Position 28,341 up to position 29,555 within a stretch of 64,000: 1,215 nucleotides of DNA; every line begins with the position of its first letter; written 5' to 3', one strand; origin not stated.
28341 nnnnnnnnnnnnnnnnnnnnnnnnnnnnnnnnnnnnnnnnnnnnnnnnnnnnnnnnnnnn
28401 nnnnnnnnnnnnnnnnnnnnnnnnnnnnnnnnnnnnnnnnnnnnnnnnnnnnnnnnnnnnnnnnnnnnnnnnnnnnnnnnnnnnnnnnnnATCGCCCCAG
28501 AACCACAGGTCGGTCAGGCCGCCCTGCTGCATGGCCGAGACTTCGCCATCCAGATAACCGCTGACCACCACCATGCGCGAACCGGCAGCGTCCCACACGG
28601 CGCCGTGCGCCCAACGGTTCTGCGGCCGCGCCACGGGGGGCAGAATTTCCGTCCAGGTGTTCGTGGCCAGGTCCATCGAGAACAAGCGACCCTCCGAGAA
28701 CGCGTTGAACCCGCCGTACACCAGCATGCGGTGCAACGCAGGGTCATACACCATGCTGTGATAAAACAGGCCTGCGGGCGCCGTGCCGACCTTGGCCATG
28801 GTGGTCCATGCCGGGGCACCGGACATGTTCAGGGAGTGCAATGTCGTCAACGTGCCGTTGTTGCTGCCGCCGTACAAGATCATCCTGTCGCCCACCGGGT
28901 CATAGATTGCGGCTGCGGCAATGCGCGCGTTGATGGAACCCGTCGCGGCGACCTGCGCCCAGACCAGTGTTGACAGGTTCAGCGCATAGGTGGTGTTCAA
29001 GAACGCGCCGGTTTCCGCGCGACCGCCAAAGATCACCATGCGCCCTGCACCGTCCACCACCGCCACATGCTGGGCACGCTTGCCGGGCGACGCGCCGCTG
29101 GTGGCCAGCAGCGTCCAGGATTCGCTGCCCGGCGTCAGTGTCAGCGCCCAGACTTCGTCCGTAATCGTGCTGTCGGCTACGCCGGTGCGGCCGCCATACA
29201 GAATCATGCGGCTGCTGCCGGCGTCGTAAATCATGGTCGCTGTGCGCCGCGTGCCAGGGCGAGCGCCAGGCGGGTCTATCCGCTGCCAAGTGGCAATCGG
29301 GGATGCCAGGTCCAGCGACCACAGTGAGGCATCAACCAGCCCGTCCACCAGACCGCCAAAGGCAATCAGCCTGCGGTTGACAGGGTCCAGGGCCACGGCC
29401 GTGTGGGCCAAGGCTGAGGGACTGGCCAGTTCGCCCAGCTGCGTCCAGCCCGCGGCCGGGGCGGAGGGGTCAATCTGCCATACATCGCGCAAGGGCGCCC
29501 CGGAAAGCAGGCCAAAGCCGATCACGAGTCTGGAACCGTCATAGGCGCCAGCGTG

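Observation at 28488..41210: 4,240-aa secreted protein with an unusual P-domain / Ig-like / triple Kelch-propeller architecture and no recognisable anchor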

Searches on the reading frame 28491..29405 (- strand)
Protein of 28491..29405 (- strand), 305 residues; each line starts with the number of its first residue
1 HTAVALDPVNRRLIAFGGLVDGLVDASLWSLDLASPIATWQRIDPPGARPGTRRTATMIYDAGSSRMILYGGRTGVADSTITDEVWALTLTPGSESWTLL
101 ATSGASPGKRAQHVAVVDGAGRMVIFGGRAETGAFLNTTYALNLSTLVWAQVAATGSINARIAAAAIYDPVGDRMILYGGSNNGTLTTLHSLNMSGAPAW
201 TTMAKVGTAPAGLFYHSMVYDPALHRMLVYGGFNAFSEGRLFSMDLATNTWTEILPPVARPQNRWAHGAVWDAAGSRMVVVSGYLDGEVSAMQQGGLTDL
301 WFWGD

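Call 67: search_solved_structures(query=window:28491-29405:-, max_evalue=0.001)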
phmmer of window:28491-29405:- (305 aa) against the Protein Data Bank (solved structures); distinct sequences matched with E-value up to 0.001: 20.
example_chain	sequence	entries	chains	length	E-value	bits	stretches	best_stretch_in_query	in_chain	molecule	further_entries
8glv_Eb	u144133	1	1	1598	2.2e-16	63.3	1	5-219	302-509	Flagellar associated protein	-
7kzm_A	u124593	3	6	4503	3.1e-15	59.5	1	10-146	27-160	Heavy chain alpha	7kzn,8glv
9d1i_A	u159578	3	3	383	1.3e-11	47.7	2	9-181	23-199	Kelch domain-containing protein 3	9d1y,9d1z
9d8p_A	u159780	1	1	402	5.2e-11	45.7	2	45-254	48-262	Kelch domain-containing protein 10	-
9tp5_A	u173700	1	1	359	6.8e-11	45.3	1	44-286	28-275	Serine/threonine-protein phosphatase BSU1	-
7k5b_C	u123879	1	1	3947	9.2e-11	44.8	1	39-153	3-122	gamma heavy chain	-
6zyw_A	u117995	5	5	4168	1e-10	44.7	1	39-153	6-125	Dynein-1-alpha heavy chain, flagellar inner arm I1 complex protein, putative | Dynein gamma heavy chain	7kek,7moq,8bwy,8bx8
7k58_C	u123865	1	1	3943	1.2e-10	44.5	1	39-153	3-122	gamma heavy chain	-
9bc9_A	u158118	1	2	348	3e-10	43.2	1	139-271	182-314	Kelch domain-containing protein 2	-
8sge_A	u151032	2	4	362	3e-10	43.2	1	139-270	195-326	Kelch domain-containing protein 2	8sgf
6do3_A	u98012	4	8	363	3.1e-10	43.1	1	139-270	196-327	Kelch domain-containing protein 2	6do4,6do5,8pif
8ebl_A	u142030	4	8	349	3.4e-10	43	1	139-271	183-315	Kelch domain-containing protein 2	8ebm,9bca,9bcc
8ebn_A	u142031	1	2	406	5.3e-10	42.4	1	139-270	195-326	Kelch domain-containing protein 2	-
8sh2_B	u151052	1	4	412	5.5e-10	42.3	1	139-270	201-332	Kelch domain-containing protein 2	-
8uxs_A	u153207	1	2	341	5.6e-10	42.3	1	139-270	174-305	Kelch domain-containing protein 2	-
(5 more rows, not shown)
